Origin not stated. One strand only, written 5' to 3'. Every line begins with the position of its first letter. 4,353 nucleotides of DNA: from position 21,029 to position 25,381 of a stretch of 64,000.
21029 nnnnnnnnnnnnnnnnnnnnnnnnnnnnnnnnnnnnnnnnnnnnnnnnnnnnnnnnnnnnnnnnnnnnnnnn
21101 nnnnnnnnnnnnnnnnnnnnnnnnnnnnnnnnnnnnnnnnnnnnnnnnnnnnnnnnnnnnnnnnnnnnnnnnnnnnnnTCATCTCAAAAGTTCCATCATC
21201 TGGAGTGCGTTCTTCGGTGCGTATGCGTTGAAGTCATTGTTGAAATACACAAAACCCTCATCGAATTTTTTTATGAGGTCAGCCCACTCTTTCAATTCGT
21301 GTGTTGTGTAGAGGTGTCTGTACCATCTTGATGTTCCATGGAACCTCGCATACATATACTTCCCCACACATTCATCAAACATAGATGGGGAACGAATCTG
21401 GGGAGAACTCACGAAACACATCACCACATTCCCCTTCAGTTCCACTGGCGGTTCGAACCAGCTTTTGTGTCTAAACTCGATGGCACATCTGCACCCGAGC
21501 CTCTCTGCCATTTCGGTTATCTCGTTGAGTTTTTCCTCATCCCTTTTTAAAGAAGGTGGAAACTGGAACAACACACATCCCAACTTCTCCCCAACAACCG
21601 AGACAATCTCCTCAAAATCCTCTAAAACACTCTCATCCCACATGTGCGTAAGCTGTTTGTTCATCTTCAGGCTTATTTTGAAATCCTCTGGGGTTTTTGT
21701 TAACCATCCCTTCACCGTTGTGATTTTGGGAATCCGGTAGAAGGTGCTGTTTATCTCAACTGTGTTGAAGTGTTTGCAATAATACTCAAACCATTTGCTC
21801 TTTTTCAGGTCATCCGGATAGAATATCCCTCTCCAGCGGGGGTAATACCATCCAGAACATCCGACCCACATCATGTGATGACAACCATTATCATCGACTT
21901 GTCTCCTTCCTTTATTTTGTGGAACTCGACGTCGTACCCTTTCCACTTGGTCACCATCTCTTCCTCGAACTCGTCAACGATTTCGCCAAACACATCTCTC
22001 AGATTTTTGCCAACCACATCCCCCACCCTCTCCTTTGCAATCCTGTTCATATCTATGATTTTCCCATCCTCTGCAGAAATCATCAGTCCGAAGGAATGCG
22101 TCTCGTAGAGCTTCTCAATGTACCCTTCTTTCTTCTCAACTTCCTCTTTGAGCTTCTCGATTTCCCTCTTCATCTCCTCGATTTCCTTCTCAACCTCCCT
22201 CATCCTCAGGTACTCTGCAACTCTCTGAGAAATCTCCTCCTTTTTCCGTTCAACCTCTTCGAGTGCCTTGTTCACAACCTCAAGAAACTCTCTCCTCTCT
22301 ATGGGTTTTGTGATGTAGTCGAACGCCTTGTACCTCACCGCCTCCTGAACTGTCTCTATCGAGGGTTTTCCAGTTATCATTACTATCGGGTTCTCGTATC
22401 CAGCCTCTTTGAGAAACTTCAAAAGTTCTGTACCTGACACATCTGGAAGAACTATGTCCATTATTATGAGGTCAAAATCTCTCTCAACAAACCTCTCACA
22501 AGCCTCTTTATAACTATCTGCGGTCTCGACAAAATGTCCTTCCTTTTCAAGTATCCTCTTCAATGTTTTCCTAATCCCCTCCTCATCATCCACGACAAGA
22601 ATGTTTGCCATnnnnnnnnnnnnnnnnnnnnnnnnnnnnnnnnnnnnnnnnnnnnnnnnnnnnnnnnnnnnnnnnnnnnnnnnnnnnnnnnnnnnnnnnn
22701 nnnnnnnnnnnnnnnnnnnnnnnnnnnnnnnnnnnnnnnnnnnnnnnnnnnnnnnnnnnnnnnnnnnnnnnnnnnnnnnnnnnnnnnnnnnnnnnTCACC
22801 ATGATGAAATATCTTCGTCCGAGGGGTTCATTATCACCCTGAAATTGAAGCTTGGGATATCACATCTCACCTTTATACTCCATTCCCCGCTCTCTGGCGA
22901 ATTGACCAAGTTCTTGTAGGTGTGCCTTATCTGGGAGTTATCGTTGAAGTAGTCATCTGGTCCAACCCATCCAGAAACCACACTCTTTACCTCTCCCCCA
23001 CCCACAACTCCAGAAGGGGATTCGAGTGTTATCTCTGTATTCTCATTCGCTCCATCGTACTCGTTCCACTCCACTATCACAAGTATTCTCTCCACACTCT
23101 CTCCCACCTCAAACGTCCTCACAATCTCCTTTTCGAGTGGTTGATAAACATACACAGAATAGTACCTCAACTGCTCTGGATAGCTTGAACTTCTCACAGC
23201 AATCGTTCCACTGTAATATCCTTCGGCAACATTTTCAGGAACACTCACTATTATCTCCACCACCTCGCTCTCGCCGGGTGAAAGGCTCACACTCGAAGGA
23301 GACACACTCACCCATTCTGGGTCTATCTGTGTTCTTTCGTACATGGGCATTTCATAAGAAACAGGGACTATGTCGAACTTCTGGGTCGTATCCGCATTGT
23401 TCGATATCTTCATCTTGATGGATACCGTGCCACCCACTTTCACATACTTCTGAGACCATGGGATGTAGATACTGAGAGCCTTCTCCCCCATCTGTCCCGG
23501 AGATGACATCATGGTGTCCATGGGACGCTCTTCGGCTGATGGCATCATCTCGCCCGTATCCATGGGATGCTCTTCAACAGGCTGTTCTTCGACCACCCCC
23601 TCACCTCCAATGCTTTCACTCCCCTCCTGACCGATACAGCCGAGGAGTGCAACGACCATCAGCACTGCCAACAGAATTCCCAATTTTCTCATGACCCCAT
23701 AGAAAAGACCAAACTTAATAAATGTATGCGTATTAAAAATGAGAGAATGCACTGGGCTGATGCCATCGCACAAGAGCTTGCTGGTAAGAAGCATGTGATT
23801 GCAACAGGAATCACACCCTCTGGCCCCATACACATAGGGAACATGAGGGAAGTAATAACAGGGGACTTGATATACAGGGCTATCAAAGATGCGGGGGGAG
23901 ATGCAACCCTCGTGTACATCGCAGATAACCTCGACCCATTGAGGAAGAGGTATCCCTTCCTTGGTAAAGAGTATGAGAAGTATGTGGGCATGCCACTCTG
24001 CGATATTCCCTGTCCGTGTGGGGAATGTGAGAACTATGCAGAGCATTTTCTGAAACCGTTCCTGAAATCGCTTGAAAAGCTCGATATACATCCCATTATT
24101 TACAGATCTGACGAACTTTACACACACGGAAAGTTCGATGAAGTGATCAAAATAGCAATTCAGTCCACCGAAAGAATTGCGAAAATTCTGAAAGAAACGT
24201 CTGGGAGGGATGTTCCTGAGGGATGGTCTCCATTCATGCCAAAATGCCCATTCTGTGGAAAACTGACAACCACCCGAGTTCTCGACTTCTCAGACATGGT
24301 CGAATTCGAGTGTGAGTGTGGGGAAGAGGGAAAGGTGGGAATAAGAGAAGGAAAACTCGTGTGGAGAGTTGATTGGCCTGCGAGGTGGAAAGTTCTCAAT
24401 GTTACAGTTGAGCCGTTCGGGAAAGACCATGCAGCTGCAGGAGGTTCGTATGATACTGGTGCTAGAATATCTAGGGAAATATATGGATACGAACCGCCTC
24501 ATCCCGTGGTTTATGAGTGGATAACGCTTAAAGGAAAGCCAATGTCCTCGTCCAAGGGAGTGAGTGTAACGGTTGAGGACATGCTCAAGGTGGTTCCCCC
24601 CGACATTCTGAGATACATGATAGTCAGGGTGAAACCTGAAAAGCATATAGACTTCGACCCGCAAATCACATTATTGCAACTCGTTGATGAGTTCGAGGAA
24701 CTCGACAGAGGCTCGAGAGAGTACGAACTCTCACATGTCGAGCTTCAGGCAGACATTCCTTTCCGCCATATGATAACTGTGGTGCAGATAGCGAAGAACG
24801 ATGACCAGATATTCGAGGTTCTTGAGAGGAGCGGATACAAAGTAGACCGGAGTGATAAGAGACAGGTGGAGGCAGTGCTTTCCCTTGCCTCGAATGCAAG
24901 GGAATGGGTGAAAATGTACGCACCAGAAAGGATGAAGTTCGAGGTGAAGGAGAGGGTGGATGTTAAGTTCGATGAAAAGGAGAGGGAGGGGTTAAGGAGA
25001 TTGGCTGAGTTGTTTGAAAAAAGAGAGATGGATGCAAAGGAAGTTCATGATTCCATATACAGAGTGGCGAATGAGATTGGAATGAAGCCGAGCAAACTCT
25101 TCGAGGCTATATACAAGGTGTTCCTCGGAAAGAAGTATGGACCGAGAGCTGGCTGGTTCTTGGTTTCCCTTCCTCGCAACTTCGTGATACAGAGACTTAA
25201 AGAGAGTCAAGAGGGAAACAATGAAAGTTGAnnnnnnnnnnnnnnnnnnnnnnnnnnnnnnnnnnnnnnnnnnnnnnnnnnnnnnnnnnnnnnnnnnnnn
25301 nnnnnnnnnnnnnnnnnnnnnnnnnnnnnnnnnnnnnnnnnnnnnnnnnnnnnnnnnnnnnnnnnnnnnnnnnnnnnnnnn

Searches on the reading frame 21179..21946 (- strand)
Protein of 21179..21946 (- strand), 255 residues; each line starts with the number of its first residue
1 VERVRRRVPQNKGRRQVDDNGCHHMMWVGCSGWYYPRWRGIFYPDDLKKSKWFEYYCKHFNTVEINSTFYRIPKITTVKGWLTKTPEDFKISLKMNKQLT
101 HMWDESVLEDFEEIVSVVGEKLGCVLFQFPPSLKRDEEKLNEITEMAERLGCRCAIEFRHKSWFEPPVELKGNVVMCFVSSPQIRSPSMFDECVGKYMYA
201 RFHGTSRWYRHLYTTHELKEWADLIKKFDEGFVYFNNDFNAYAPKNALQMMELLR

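Call 37: search_protein_families(library=pfam, proteins=[window:21179-21946:-], max_evalue=0.00001)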
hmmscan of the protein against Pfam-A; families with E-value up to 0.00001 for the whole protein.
window:21179-21946:- (255 aa): 1 family
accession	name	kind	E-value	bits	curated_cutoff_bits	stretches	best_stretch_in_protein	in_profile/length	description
PF01904.24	DUF72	-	5.5e-61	206.8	25.3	1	43-253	1-217/217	Protein of unknown function DUF72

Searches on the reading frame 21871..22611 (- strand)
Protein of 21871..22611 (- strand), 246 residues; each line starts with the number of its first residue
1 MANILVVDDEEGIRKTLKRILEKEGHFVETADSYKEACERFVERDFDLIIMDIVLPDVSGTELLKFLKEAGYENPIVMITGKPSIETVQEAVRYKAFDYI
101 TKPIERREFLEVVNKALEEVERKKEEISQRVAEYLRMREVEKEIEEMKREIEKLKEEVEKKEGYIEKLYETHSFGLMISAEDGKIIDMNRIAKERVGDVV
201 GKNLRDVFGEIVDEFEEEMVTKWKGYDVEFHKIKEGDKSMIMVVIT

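Call 37: search_protein_families(library=pfam, proteins=[window:21871-22611:-], max_evalue=0.00001)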
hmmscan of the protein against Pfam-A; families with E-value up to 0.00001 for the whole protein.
window:21871-22611:- (246 aa): 1 family
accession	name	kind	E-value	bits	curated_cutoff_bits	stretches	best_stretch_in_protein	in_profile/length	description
PF00072.30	Response_reg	-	3e-29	101.9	30.2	1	4-113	1-110/111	Response regulator receiver domain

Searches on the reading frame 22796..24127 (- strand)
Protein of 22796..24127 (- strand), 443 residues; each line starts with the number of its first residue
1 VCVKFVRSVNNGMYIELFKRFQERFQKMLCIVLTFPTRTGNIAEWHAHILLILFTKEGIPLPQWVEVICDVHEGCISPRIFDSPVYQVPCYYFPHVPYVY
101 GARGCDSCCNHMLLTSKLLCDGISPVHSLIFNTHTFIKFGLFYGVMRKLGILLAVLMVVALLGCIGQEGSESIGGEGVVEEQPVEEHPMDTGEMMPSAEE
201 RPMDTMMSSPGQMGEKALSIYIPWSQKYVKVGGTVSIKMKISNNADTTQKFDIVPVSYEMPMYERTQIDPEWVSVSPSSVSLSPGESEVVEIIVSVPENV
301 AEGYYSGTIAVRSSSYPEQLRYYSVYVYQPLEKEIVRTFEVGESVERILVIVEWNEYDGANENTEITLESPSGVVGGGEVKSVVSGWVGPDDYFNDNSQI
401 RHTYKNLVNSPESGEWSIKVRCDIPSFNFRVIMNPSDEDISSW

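Call 37: search_protein_families(library=pfam, proteins=[window:22796-24127:-], max_evalue=0.00001)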
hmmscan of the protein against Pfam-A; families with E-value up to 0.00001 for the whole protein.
window:22796-24127:- (443 aa): 0 families

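Call 47: search_protein_families(library=pfam, proteins=[window:22796-24127:-], max_evalue=0.01)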
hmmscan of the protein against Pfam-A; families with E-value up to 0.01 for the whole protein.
window:22796-24127:- (443 aa): 3 families
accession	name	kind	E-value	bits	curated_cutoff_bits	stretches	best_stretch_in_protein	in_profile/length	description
PF13004.13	BACON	-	0.007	16.8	25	0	269-315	8-49/61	Putative binding domain, N-terminal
PF06030.18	WxLIP_PGBD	-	0.0079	16.7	27.3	0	274-311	82-119/121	WxL Interacting Protein, peptidoglycan binding domain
PF21310.3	OCRL-like_ASH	-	0.009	16.6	27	0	235-302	17-78/109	Inositol polyphosphate 5-phosphatase OCRL-like, ASH domain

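Call 61: search_protein_families(library=ncbifam, proteins=[window:22796-24127:-], max_evalue=0.00001)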
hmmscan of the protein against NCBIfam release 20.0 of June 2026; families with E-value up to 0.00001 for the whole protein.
window:22796-24127:- (443 aa): 0 families

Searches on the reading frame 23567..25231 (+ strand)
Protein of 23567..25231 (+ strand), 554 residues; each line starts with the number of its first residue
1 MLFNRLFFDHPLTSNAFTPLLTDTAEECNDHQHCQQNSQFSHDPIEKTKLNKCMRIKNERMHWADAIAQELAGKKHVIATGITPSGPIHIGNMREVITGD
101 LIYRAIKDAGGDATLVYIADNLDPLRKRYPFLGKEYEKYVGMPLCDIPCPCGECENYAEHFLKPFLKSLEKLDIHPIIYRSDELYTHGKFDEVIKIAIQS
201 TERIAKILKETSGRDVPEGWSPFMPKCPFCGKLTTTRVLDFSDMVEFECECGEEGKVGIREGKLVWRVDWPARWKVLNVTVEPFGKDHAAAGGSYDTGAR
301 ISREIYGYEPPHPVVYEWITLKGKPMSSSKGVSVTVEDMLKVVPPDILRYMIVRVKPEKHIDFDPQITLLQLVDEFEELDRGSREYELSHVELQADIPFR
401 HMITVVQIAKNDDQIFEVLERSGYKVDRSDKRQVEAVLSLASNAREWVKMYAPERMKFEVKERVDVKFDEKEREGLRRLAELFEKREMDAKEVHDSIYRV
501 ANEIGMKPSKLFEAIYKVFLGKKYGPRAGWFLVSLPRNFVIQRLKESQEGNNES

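Call 38: search_protein_families(library=pfam, proteins=[window:23567-25231:+], max_evalue=0.00001)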
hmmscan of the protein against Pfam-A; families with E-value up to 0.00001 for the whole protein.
window:23567-25231:+ (554 aa): 3 families
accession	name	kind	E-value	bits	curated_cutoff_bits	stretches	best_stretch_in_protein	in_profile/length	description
PF01921.24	tRNA-synt_1f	-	7.3e-119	397.3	27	1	61-383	1-339/360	tRNA synthetases class I (K)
PF09334.17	tRNA-synt_1g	-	3.7e-11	42.9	20.1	1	314-360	316-362/391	tRNA synthetases class I (M)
PF01406.26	tRNA-synt_1e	-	2.3e-08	34.2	27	0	317-364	245-292/301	tRNA synthetases class I (C) catalytic domain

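Call 54: find_homologous_proteins(query=window:23567-25231:+, max_evalue=1e-80)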
Query window:23567-25231:+ (554 aa): 2781 proteins with E <= 1e-80 among 8000 candidates; the best 120 are listed.
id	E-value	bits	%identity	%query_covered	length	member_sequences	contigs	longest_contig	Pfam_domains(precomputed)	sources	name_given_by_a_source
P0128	0.0e+0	1143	100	89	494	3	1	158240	PF09334.18,PF01406.26,PF01921.25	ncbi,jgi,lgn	-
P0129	2.9e-204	698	92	59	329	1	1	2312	PF09334.18,PF01921.25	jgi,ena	-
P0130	1.4e-193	663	59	89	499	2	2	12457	PF19269.5,PF09334.18,PF01921.25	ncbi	ncbi:MAG: lysine--tRNA ligase [Methermicoccaceae archaeon]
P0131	7.5e-191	654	58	89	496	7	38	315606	PF19269.5,PF09334.18,PF01406.26,PF01921.25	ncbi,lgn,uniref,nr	ncbi:MAG TPA: lysine--tRNA ligase [Methermicoccus shengliensis]|uniref:Lysine--tRNA ligase n=1 Tax=M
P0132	1.9e-190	652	57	89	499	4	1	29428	PF19269.5,PF09334.18,PF01406.26,PF01921.25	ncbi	ncbi:MAG: lysine--tRNA ligase [Methermicoccaceae archaeon]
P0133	3.1e-182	625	55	88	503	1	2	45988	PF19269.5,PF09334.18,PF01921.25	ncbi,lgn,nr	ncbi:MAG: lysyl-tRNA synthetase, class [Archaeoglobi archaeon]|nr:lysine--tRNA ligase [Candidatus Mn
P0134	6.3e-181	621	56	88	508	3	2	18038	PF19269.5,PF09334.18,PF01921.25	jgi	-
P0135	3.4e-180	618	54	88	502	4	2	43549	PF19269.5,PF09334.18,PF01921.25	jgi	-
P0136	2.8e-179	615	55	88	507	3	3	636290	PF19269.5,PF09334.18,PF01406.26,PF01921.25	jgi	-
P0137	2.1e-176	606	56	89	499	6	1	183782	PF19269.5,PF09334.18,PF01921.25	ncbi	-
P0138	2.6e-176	606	55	88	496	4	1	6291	PF19269.5,PF09334.18,PF01921.25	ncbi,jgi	-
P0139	3.0e-176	605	56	88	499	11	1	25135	PF19269.5,PF09334.18,PF01406.26,PF01921.25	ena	-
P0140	9.6e-176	604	54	89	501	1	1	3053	PF19269.5,PF09334.18,PF01406.26,PF01921.25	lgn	-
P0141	1.2e-175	603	56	88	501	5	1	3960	PF09334.18,PF01921.25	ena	-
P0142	1.6e-175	603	55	88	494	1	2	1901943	PF19269.5,PF09334.18,PF01921.25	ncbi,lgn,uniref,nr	ncbi:lysine--tRNA ligase [Archaeoglobus veneficus]|uniref:Lysine--tRNA ligase n=1 Tax=Archaeoglobus 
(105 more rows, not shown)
